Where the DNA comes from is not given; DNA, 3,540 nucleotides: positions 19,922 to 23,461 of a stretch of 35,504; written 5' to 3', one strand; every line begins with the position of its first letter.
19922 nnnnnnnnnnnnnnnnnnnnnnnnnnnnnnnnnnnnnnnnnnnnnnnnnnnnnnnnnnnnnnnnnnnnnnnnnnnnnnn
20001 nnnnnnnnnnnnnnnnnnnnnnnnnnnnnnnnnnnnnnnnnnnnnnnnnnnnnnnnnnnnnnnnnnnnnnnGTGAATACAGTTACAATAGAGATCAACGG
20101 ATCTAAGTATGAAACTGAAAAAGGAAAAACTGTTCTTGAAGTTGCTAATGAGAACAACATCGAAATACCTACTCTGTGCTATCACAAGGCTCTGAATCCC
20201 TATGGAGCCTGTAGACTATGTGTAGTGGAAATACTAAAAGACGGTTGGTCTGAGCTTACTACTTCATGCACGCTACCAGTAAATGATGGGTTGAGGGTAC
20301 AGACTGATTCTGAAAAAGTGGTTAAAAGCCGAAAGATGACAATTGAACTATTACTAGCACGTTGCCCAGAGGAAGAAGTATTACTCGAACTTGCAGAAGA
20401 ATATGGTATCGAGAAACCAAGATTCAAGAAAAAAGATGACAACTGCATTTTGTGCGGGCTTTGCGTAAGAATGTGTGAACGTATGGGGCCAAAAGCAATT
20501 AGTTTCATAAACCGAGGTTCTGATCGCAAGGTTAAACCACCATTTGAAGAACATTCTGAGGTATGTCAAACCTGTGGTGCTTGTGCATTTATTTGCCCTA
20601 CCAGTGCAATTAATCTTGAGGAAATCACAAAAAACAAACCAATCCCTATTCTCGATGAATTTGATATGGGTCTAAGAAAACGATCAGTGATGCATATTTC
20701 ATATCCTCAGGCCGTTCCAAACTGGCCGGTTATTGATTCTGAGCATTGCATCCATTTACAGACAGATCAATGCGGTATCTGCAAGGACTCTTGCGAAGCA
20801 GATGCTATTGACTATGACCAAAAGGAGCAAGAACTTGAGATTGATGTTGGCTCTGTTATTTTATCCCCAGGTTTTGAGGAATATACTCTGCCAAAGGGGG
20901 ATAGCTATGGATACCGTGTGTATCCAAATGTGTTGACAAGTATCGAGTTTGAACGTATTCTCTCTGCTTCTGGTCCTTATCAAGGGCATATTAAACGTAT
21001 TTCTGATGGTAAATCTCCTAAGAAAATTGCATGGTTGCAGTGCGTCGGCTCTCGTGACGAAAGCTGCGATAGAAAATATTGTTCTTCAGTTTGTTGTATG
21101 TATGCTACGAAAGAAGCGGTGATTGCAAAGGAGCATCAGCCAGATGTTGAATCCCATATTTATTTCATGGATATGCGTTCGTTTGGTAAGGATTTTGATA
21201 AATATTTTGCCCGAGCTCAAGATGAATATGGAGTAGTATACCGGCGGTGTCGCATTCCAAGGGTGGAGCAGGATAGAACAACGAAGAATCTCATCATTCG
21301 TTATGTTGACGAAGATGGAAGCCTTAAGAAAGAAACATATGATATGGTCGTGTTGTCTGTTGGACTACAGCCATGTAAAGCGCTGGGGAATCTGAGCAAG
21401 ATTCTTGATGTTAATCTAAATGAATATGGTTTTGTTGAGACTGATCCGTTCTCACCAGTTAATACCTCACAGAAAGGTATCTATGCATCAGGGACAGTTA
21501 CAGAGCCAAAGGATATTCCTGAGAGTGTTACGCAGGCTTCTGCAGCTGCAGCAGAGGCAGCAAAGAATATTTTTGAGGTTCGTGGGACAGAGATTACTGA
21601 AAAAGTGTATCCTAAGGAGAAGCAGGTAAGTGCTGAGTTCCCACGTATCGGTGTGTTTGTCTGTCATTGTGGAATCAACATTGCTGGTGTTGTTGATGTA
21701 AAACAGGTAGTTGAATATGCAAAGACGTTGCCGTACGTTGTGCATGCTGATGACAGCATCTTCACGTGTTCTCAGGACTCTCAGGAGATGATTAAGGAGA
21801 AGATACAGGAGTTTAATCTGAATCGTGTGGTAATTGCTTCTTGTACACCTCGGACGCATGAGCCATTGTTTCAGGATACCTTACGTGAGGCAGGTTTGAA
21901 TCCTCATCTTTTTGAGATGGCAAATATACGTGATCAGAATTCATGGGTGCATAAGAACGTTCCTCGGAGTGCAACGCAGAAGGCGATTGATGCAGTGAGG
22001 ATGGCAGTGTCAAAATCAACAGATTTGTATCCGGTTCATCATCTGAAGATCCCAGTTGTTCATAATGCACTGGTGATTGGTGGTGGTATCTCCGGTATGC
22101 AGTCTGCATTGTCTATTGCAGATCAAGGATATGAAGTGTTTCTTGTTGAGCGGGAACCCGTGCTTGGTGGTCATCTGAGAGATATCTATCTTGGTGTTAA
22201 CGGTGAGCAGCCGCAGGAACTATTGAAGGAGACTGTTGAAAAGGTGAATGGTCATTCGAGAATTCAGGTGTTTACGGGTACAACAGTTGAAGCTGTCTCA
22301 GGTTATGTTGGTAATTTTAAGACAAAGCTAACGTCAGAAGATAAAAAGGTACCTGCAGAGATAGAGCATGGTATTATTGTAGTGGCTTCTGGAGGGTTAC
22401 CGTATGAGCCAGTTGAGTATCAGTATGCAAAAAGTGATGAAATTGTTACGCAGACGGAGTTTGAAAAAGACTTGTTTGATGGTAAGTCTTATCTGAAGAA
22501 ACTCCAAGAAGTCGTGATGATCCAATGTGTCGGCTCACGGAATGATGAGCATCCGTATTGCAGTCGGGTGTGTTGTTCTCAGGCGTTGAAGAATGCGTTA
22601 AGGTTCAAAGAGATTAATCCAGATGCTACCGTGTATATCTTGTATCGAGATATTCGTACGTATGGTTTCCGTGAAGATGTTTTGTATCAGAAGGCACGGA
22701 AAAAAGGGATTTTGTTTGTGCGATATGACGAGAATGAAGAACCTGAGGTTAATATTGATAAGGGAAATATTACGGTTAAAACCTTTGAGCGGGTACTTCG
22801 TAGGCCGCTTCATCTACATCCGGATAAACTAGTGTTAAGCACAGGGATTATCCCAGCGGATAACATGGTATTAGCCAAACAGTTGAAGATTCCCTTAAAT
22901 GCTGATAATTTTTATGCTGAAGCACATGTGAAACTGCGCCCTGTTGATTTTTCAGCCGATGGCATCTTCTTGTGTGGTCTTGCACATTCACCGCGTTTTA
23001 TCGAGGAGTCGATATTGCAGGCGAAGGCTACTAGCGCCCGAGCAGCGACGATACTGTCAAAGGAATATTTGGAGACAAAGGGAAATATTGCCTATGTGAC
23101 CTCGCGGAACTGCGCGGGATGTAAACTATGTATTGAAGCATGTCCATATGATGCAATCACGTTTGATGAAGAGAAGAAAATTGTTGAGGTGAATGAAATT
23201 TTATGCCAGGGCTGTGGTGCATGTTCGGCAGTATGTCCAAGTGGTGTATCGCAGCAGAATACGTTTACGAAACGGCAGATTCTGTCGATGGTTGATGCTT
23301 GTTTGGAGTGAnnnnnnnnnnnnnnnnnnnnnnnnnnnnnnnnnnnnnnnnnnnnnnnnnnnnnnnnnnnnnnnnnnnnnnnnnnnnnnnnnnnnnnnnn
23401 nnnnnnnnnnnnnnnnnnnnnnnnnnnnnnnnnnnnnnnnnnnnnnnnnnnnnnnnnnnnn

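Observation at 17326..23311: An HdrA flavoprotein split in two, with a complete NuoE-NuoF-NuoG(N) NADH module inserted at the break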

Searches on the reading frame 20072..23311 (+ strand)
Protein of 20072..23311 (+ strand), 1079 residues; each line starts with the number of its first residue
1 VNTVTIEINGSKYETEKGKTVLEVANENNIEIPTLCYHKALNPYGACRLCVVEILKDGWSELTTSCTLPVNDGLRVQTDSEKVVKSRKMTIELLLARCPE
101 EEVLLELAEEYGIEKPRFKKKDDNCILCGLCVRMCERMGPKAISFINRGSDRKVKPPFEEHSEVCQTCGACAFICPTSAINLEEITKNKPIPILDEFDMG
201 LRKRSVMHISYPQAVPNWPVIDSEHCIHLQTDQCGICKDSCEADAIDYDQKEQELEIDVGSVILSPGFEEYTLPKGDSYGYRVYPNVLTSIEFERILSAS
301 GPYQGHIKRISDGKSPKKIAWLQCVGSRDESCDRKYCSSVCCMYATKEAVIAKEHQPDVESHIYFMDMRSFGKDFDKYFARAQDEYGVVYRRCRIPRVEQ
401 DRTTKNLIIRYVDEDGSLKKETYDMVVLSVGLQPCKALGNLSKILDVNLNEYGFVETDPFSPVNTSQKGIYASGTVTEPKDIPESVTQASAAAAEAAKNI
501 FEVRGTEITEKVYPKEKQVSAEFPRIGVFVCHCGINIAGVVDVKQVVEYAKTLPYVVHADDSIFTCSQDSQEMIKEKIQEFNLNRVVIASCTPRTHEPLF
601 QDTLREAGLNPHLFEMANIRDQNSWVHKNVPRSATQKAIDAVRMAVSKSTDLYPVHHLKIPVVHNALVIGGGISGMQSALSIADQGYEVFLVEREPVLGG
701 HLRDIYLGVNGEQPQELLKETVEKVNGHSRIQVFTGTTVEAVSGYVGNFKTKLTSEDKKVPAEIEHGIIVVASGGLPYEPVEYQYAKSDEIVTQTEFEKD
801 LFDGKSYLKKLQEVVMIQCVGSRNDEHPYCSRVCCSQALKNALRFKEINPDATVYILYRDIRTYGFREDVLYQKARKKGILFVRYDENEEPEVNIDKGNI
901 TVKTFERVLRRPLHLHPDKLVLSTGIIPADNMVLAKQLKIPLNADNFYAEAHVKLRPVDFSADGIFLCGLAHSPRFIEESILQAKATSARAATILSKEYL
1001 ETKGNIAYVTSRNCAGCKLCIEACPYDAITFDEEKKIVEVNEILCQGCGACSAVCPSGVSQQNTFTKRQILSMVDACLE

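Call 4: search_protein_families(library=pfam, proteins=[window:20072-23311:+], max_evalue=0.01)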
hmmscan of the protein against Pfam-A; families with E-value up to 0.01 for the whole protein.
window:20072-23311:+ (1079 aa): 20 families
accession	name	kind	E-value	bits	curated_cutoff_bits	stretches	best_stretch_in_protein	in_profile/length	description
PF07992.20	Pyr_redox_2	-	1.5e-18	67.7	26.1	2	368-492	178-290/291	Pyridine nucleotide-disulphide oxidoreductase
PF13510.11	Fer2_4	-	5.8e-18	65.2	22.8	1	3-80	3-81/82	2Fe-2S iron-sulfur cluster binding domain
PF12838.12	Fer4_7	-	1.2e-16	61.3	27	3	1013-1059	1-52/52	4Fe-4S dicluster domain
PF00037.32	Fer4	-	6.5e-15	54.7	21.1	3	1012-1030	6-24/24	4Fe-4S binding domain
PF14697.11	Fer4_21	-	5.3e-13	49.3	35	2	1007-1056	1-52/59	4Fe-4S dicluster domain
PF13187.11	Fer4_9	-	9e-11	42.1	27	2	1013-1058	1-50/52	4Fe-4S dicluster domain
PF13484.11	Fer4_16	-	1e-10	42.7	30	2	165-189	2-28/66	4Fe-4S double cluster binding domain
PF13237.11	Fer4_10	-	2.2e-08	34.3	25.5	1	1010-1056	5-53/53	4Fe-4S dicluster domain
PF12831.13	FAD_oxidored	-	1.3e-06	28.5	27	1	667-702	3-38/416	FAD dependent oxidoreductase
PF13450.12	NAD_binding_8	-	5.1e-06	27.1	21.9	1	668-705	1-38/68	NAD(P)-binding Rossmann-like domain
PF01266.30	DAO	-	7.9e-06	26.1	27.9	1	667-699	3-35/353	FAD dependent oxidoreductase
PF00890.30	FAD_binding_2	-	1.1e-05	25.2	20.4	1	666-702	2-38/414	FAD binding domain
PF12797.12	Fer4_2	-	3.7e-05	23.8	24.5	0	1038-1057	3-22/22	4Fe-4S binding domain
PF12837.12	Fer4_6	-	6.9e-05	23.1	25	2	1037-1059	1-23/24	4Fe-4S binding domain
PF00070.33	Pyr_redox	-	0.00022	22.1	22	1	666-699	2-35/82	Pyridine nucleotide-disulphide oxidoreductase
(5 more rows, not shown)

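Call 6: search_solved_structures(query=window:20072-23311:+, max_evalue=0.001)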
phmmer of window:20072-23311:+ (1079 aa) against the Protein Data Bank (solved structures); distinct sequences matched with E-value up to 0.001: 98 (the best 60 are shown).
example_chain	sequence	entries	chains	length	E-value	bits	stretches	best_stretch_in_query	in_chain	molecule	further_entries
5odc_A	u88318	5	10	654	1.3e-163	549.3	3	182-448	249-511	Heterodisulfide reductase, subunit A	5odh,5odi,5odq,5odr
8rvu_a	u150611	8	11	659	1.3e-155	522.9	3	515-761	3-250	H(2):CoB-CoM heterodisulfide,ferredoxin reductase subunit A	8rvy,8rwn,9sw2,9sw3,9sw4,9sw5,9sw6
8rvv_A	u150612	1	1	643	6.2e-154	517.3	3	524-763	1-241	H(2):CoB-CoM heterodisulfide,ferredoxin reductase subunit A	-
9sfi_A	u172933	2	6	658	1.6e-153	515.9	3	161-495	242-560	CoB--CoM heterodisulfide reductase iron-sulfur subunit A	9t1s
7bkb_A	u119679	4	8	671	3.4e-137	461.8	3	523-760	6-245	CoB--CoM heterodisulfide reductase iron-sulfur subunit A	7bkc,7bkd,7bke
6tjr_A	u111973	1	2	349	1.8e-44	154.8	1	256-496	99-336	Fumarate reductase/succinate dehydrogenase flavoprotein domain protein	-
9mqx_A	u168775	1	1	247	8.1e-43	149.4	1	4-181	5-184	NADH:ubiquinone oxidoreductase chain G-like protein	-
9bov_A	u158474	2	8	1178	7.5e-38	132.9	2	2-96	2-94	Molybdopterin oxidoreductase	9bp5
8oh5_C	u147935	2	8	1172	5e-29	103.7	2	1-95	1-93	Formate dehydrogenase-O, major subunit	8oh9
7t2r_A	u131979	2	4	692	8.9e-27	96.3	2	2-96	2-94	NiFe hydrogenase subunit A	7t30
8a6t_A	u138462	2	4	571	3.8e-26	94.2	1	1-180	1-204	Electron bifurcating hydrogenase subunit HydA1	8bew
7q5y_A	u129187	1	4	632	9.4e-24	86.2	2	4-107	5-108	NADH dehydrogenase I chain G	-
7q4v_A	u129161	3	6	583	6.3e-23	83.5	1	1-181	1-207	Iron hydrogenase HydA1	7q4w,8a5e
7p5h_A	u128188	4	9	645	3.3e-21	77.8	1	18-184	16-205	Fe-hydrogenase, subunit alpha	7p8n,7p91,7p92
6tg9_A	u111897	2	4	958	1.6e-19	72.2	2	6-99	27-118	Formate dehydrogenase subunit alpha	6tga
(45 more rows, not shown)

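Call 78: search_protein_families(library=ncbifam, proteins=[window:20072-23311:+], max_evalue=0.00001)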
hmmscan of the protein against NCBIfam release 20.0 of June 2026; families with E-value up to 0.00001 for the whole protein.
window:20072-23311:+ (1079 aa): 66 families (the best 25 are shown)
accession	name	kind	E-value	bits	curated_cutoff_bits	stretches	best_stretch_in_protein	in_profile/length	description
NF040770.1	hetero_SS_HdrA2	exception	1.3e-243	810.6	1100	3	187-500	251-560/777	CoB-CoM heterodisulfide reductase HdrA2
NF041778.1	hetero_SS_HdrA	equivalog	3.1e-181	604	1400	3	163-500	246-570/771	ferredoxin:CoB-CoM heterodisulfide reductase subunit HdrA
NF041891.1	hdrA_Methbact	equivalog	2.4e-169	565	1300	3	190-508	251-562/762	ferredoxin:CoB-CoM heterodisulfide reductase subunit HdrA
NF040763.1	FeFe_hydrog_A6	exception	2.7e-36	125.1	765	1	4-185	1-210/571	NADH-dependent [FeFe] hydrogenase, group A6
NF005745.0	PRK07569.1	equivalog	3.3e-32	111.8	333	2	1-97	1-95/238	bidirectional hydrogenase complex protein HoxU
TIGR01973.1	NuoG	equivalog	3.2e-25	89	470.05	1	6-98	1-91/606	NADH-quinone oxidoreductase subunit NuoG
NF040762.1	Hydr_FeFe_Clost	exception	3.2e-20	72.3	900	1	5-96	2-91/572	ferredoxin hydrogenase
NF009454.0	PRK12814.1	equivalog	5.9e-20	71.2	916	1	1-102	1-101/657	putative NADPH-dependent glutamate synthase small subunit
NF006305.0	PRK08493.1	equivalog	1e-17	63.5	591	1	4-91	2-85/819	NADH-quinone oxidoreductase subunit G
NF005895.0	PRK07860.1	equivalog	6.1e-17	60.9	802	1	2-99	16-113/811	NADH-quinone oxidoreductase subunit G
NF038196.1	ferrodoxin_EFR1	subfamily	7e-17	62.3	75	2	995-1061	169-230/242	EFR1 family ferrodoxin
NF042909.1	FMH_DH_FwdF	exception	4e-15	55.8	375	1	995-1058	209-272/336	tungsten-dependent formylmethanofuran dehydrogenase subunit FwdF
NF009410.0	PRK12771.1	subfamily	1.1e-13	50.6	516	0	661-739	136-211/566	NAD(P)-binding protein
NF006221.0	PRK08348.1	subfamily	8.3e-13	48.2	124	1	1001-1062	34-94/136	NADH-plastoquinone oxidoreductase subunit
NF007203.0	PRK09624.1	equivalog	6.7e-11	42.3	171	0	79-183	9-101/105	pyuvate ferredoxin oxidoreductase subunit delta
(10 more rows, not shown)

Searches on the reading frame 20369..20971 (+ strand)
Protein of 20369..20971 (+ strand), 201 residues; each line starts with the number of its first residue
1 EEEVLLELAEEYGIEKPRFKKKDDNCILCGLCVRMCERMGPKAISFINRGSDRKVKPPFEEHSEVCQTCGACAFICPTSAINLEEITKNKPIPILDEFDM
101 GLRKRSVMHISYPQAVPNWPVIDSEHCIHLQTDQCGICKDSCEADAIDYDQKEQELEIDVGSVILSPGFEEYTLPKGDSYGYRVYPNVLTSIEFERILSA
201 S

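Call 60: search_protein_representatives(protein=window:20369-20971:+)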
Query: 201 residues. Proteins with E-value up to 0.001 (for the whole library): 3021; up to 1e-10: 924; up to 1e-30: 35. The best 150 are listed.
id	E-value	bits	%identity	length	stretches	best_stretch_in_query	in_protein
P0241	3.1e-73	261.9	60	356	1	2-201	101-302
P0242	1.3e-67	243.5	49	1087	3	3-201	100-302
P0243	8.4e-64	231.1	53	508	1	1-198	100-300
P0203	1.9e-62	226.7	50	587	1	2-200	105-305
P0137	4.3e-60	219.0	49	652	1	4-201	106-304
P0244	1.1e-59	217.7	52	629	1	5-201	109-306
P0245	1.7e-58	213.8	50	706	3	1-200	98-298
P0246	2.5e-57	210.0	47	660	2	4-201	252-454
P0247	1.4e-52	194.4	49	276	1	5-200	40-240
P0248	1.7e-51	190.9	43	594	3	3-201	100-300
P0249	6.9e-51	188.9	42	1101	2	5-201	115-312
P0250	8.3e-49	182.1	47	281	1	4-181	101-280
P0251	1.3e-46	174.9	53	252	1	2-152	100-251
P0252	2.1e-46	174.3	45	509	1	5-199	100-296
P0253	3.5e-46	173.5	49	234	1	3-182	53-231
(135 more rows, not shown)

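Call 72: find_encoding_contigs(protein=P0246, flank=8000, max_places=3)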
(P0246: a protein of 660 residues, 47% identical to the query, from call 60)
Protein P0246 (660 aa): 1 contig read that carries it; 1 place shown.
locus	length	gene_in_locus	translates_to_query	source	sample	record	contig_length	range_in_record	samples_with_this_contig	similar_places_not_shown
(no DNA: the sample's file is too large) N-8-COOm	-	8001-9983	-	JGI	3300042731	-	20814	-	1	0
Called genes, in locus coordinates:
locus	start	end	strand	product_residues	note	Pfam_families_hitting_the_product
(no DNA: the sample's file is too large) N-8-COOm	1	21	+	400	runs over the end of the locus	PF13433:Peripla_BP_5, PF13458:Peripla_BP_6, PF01094:ANF_receptor (faint)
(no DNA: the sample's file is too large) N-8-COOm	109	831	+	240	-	PF00005:ABC_tran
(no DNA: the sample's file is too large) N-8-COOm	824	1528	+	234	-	PF13476:AAA_23 (faint), PF13514:AAA_27 (faint), PF00005:ABC_tran, PF13304:AAA_21 (faint)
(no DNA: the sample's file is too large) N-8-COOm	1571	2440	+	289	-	PF02653:BPD_transp_2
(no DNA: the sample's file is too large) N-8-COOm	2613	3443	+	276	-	PF02653:BPD_transp_2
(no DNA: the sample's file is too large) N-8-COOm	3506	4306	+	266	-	PF00106:adh_short, PF08659:KR, PF13561:adh_short_C2, PF23441:SDR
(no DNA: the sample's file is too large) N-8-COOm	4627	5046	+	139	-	PF12838:Fer4_7 (faint), PF12837:Fer4_6 (faint), PF13247:Fer4_11, PF00037:Fer4 (faint), PF25160:LdpA_Fe-S-bd (weak), PF13187:Fer4_9 (faint)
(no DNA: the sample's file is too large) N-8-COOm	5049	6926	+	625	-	PF02730:AFOR_N, PF01314:AFOR_C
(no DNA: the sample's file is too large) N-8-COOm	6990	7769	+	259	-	PF00106:adh_short, PF08659:KR, PF13561:adh_short_C2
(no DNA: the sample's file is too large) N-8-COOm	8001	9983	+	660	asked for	PF07992:Pyr_redox_2 (faint), PF12831:FAD_oxidored, PF13510:Fer2_4, PF14697:Fer4_21 (weak), PF12838:Fer4_7 (weak), PF13183:Fer4_8 (weak), PF00037:Fer4 (weak), PF12838:Fer4_7 (weak), +5 more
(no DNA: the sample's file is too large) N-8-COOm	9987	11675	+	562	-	PF00890:FAD_binding_2 (weak), PF01266:DAO (weak), PF07992:Pyr_redox_2, PF13450:NAD_binding_8, PF12838:Fer4_7, PF13187:Fer4_9, PF13237:Fer4_10, PF14697:Fer4_21, +8 more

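Call 74: predict_structure(alignment_id=A2)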
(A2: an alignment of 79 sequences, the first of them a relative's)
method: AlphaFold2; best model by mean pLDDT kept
length: 660 residues; sequences in the alignment: 79
mean_pLDDT: 69.6   pTM: 0.48
mean pLDDT of the five models: 69.6, 68.9, 68.5, 67.9, 67.6
residues with pLDDT >= 90: 224; 70-90: 160; 50-70: 73; < 50: 203
segments of 3 or more residues with pLDDT < 50: 1-62, 75-147, 273-298, 302-305, 307-316, 347-369
pLDDT, mean of each block of 10 residues (from residue 1): 40 34 35 29 25 34 54 44 39 30 30 26 26 29 47 97 95 95 75 76 95 93 97 91 77 90 80 44 43 49 48 48 54 56 54 39 34 71 83 79 75 83 90 95 93 84 95 95 79 87 95 95 80 96 95 94 96 98 91 92 91 78 91 77 84 79
secondary structure, 60 per line:
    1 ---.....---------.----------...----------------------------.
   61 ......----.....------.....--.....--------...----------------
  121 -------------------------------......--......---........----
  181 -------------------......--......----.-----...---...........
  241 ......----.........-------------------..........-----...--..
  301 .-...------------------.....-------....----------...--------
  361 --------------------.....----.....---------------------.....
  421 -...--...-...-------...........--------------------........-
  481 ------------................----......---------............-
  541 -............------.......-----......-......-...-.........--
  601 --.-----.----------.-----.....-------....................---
elements in order: E4-8 E29-31 H60-66 E71-75 E82-86 E89-93 E152-157 E160-165 H170-176 E200-205 E208-213 E224-226 H230-246 H251-259 H279-288 E294-296 E303-305 H324-328 H336-339 H381-385 H390-394 E416-420 E422-424 E441-443 H444-451 E472-479 H493-508 E513-518 H528-539 E542-553 E560-566 E572-577 E579-584 E586-588 H590-598 E626-630 H638-657

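Call 81: predict_structure(alignment_id=A3)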
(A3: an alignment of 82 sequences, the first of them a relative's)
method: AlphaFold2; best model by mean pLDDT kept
length: 660 residues; sequences in the alignment: 82
mean_pLDDT: 80.3   pTM: 0.63
mean pLDDT of the five models: 80.3, 79.8, 78.1, 78.0, 75.9
residues with pLDDT >= 90: 404; 70-90: 97; 50-70: 22; < 50: 137
segments of 3 or more residues with pLDDT < 50: 1-62, 69-72, 75-86, 88-145
pLDDT, mean of each block of 10 residues (from residue 1): 44 36 39 34 30 34 49 44 43 34 32 28 33 37 54 97 97 97 95 94 97 97 98 98 96 97 95 92 93 89 83 72 92 88 85 78 84 91 93 92 87 92 94 97 94 90 95 98 93 92 96 97 88 97 97 97 98 98 94 93 96 91 96 91 95 86
secondary structure, 60 per line:
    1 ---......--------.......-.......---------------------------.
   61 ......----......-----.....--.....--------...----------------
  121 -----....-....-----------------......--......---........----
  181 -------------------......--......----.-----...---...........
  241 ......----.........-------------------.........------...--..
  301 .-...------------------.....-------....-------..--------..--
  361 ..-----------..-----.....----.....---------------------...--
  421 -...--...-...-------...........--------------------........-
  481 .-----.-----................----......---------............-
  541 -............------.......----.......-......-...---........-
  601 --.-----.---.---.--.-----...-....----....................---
elements in order: E4-9 E18-21 E26-32 H60-66 E71-76 E82-86 E89-93 H126-129 E131-134 E152-157 E160-165 H170-176 E200-205 E208-213 E224-226 H230-246 H251-259 H279-287 E294-296 E303-305 H324-328 H336-339 H381-385 H390-394 E416-418 E422-424 E441-443 H444-451 E472-479 H493-508 E513-518 H528-539 E542-553 E560-566 E571-577 E579-584 E586-588 H592-599 E626-628 H630-633 H638-657
